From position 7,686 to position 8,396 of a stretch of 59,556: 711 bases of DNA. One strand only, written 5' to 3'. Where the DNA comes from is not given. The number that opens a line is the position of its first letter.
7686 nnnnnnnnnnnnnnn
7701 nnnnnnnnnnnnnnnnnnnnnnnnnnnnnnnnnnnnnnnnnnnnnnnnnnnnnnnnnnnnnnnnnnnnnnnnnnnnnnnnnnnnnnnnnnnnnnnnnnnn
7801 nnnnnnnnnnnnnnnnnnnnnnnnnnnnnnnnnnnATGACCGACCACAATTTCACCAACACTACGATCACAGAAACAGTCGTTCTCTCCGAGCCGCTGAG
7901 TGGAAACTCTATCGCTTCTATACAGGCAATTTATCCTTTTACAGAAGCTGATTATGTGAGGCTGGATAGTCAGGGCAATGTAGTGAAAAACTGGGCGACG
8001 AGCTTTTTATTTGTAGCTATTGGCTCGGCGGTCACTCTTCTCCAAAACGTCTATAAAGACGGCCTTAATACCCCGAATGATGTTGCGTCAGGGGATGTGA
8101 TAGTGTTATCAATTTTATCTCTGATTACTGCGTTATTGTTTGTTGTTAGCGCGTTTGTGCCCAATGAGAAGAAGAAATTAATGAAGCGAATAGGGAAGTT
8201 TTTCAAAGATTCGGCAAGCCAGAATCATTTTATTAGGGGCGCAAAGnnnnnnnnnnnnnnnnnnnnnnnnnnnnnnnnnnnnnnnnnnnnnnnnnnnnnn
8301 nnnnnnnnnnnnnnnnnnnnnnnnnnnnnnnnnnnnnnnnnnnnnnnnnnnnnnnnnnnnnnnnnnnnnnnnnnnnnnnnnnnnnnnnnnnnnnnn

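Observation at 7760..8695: Promoter-equipped, low-GC two-gene cassette between attL and int: candidate new phage-defence/exclusion module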

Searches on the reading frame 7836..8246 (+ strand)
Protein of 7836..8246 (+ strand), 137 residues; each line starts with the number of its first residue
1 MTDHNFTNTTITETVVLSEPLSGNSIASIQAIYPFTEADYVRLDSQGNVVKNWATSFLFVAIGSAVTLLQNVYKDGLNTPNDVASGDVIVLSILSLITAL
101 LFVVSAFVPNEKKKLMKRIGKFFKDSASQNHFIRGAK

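Call 6: search_protein_families(library=pfam, proteins=[window:7836-8246:+], max_evalue=1)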
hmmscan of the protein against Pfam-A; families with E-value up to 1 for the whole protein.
window:7836-8246:+ (137 aa): 1 family
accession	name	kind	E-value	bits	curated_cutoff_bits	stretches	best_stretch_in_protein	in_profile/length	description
PF13273.12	DUF4064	-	0.01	16.5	32.1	1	70-115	42-87/102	Protein of unknown function (DUF4064)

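Call 7: search_protein_families(library=padloc, proteins=[window:7836-8246:+], max_evalue=1)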
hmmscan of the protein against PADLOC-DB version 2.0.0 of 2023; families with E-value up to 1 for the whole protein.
window:7836-8246:+ (137 aa): 0 families

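Call 8: search_protein_families(library=phrogs, proteins=[window:7836-8246:+], max_evalue=1)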
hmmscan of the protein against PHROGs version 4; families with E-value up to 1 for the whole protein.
window:7836-8246:+ (137 aa): 3 families
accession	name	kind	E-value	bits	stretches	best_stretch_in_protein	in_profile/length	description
phrog_12702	-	unknown function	4.4e-69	231.5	1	2-137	1-137/137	-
phrog_27113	-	unknown function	0.055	14.2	1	38-110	40-116/208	-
phrog_33258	-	unknown function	0.26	12.8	1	59-117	41-98/109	-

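Call 16: find_homologous_proteins(query=window:7836-8246:+)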
Query window:7836-8246:+ (137 aa): 9 proteins with E <= 0.001 among 44 candidates.
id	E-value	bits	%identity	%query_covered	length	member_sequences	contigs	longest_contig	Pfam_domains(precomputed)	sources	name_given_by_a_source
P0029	4.1e-81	287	99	100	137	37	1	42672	-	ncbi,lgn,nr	ncbi:TPA: hypothetical protein VDU52_003131 [Pseudomonas aeruginosa]|nr:hypothetical protein [Pseudo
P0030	1.4e-73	263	95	100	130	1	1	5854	-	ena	-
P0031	5.2e-73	261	88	100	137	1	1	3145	-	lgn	-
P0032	4.9e-69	248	83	100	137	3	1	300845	-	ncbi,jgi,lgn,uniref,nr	ncbi:hypothetical protein [Pseudomonas sp.]|uniref:hypothetical protein n=1 Tax=Pseudomonas sp. TaxI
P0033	1.4e-62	227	100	80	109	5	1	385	-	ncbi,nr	ncbi:hypothetical protein JTL72_34280, partial [Pseudomonas aeruginosa]|nr:hypothetical protein [Pse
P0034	1.1e-59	218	73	100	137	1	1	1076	-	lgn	-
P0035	2.5e-58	213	70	100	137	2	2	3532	-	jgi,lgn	jgi:hypothetical protein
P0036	1.2e-52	195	100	69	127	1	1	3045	-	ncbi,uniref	ncbi:hypothetical protein, partial [Pseudomonas aeruginosa]|uniref:hypothetical protein n=1 Tax=Pseu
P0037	6.2e-45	170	61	100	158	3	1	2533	-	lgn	-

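Call 38: find_homologous_proteins(query=A2)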
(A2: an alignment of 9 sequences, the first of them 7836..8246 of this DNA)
Query A2 (9 sequences) (137 aa, profile of the alignment): 158 proteins with E <= 0.001 among 4983 candidates; the best 120 are listed.
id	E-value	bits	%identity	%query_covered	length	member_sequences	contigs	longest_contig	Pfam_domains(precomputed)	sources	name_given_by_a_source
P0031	1.0e-67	244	88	100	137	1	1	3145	-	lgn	-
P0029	4.2e-67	242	99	100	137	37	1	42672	-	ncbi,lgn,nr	ncbi:TPA: hypothetical protein VDU52_003131 [Pseudomonas aeruginosa]|nr:hypothetical protein [Pseudo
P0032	3.2e-66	239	83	100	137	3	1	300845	-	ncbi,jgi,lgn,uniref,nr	ncbi:hypothetical protein [Pseudomonas sp.]|uniref:hypothetical protein n=1 Tax=Pseudomonas sp. TaxI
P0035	5.9e-65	235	70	100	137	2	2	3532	-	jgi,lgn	jgi:hypothetical protein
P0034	3.7e-63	229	73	100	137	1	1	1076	-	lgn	-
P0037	1.7e-61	224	61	100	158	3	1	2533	-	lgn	-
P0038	8.2e-60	219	28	99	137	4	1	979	-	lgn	-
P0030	2.2e-59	217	95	100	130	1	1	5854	-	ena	-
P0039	1.6e-58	214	29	97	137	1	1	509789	-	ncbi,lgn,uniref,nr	ncbi:hypothetical protein [Vreelandella boliviensis]|uniref:hypothetical protein n=1 Tax=Vreelandell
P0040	2.7e-57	210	30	93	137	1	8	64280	-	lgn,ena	-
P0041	2.7e-57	210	31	93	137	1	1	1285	-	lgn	-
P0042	4.2e-57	210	30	93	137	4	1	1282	-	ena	-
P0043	4.8e-57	210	30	93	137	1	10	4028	-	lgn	-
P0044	7.2e-57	209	30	93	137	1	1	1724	-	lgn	-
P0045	2.6e-56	207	29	93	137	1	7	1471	-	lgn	-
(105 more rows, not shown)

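Call 49: predict_structure(alignment_id=A3)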
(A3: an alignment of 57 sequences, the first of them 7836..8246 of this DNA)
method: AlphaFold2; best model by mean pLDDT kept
length: 137 residues; sequences in the alignment: 57
mean_pLDDT: 69.6   pTM: 0.46
mean pLDDT of the five models: 69.6, 67.6, 66.4, 65.0, 60.4
residues with pLDDT >= 90: 9; 70-90: 72; 50-70: 31; < 50: 25
segments of 3 or more residues with pLDDT < 50: 1-3, 16-26, 133-137
pLDDT, mean of each block of 10 residues (from residue 1): 47 49 49 71 75 88 86 66 73 90 83 79 66 43
secondary structure, 60 per line:
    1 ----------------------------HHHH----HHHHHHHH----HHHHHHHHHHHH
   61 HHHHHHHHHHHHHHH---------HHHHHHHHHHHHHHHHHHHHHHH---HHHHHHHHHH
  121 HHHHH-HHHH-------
elements in order: H29-32 H37-44 H49-75 H85-107 H111-125 H127-130

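Call 88: search_protein_families(library=ncbifam, proteins=[window:7836-8246:+], max_evalue=0.01)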
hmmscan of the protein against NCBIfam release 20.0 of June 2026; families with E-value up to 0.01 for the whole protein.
window:7836-8246:+ (137 aa): 0 families

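Call 90: search_solved_structures(query=A3, max_evalue=10)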
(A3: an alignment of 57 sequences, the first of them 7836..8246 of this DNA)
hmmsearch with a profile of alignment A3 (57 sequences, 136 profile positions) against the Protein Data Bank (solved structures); distinct sequences matched with E-value up to 10: 5.
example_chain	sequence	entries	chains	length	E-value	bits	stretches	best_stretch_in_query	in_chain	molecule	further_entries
5ykh_A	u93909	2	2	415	0.021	17.9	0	54-124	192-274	Pumilio homolog 1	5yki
7bqc_A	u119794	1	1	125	0.051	16.6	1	67-125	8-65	NF4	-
6lum_D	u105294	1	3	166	1.1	12.3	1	45-68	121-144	Succinate dehydrogenase subunit D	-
7d5q_A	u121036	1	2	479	2.8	11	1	63-114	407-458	Drug transporter, putative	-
7d5p_A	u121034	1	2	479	3.1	10.9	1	63-114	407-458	Drug transporter, putative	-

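Call 100: list_cluster_members(proteins=[P0294, P0250, window:8246-8692:+, window:7836-8246:+])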
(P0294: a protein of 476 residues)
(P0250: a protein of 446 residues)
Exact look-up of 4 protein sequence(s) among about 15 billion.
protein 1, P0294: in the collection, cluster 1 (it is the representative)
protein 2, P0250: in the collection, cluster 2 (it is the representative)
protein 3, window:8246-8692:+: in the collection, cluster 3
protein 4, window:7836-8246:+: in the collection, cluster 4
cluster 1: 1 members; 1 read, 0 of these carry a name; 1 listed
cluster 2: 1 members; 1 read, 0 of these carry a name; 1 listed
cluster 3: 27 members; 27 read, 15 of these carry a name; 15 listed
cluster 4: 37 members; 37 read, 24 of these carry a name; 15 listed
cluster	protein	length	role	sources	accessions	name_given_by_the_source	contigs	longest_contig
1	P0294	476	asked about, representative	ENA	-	-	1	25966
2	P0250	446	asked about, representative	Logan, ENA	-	-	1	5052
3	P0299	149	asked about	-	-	TPA: hypothetical protein RQ794_001331 [Pseudomonas aeruginosa] | Uncharacterized protein n=1 Tax=Pseudomonas aeruginosa TaxID=287 RepID=A0AAQ3QZX3_PSEAI | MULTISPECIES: hypothetical protein [Pseudomonas]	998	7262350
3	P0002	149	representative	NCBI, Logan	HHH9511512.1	TPA: hypothetical protein ACP32V_005582 [Pseudomonas aeruginosa]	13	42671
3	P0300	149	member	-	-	hypothetical protein ACV349_02450 [Pseudomonas aeruginosa] | hypothetical protein n=1 Tax=Pseudomonas TaxID=286 RepID=UPI0008FB1998 | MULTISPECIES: hypothetical protein [Pseudomonas]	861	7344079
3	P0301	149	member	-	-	TPA: hypothetical protein SL402_002162 [Pseudomonas aeruginosa] | hypothetical protein n=1 Tax=Pseudomonas aeruginosa group TaxID=136841 RepID=UPI0008FB53A7 | hypothetical protein [Pseudomonas aeruginosa]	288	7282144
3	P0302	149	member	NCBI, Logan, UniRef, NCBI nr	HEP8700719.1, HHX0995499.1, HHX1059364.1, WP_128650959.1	hypothetical protein [Pseudomonas aeruginosa] | hypothetical protein n=1 Tax=Pseudomonas aeruginosa TaxID=287 RepID=UPI000FFE4283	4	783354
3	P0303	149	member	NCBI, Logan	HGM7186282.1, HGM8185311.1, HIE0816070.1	TPA: hypothetical protein ACXJNS_005823 [Pseudomonas aeruginosa]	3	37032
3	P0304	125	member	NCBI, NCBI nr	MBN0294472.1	hypothetical protein JTM77_34185, partial [Pseudomonas aeruginosa] | hypothetical protein [Pseudomonas aeruginosa]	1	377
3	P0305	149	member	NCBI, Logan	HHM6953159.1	TPA: hypothetical protein ACRNM1_005089 [Pseudomonas aeruginosa]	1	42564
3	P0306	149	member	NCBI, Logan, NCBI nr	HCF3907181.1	TPA: hypothetical protein NID69_001155 [Pseudomonas aeruginosa] | hypothetical protein [Pseudomonas aeruginosa]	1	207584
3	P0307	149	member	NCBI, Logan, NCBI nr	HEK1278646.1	TPA: hypothetical protein SMQ80_005267 [Pseudomonas aeruginosa] | hypothetical protein [Pseudomonas aeruginosa]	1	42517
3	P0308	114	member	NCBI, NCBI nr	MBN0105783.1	hypothetical protein JTL63_34455, partial [Pseudomonas aeruginosa] | hypothetical protein [Pseudomonas aeruginosa]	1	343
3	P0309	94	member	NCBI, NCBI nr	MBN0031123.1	hypothetical protein JTL72_35815, partial [Pseudomonas aeruginosa] | hypothetical protein [Pseudomonas aeruginosa]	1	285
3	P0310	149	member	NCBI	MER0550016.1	hypothetical protein AAA536_17430 [Pseudomonas aeruginosa]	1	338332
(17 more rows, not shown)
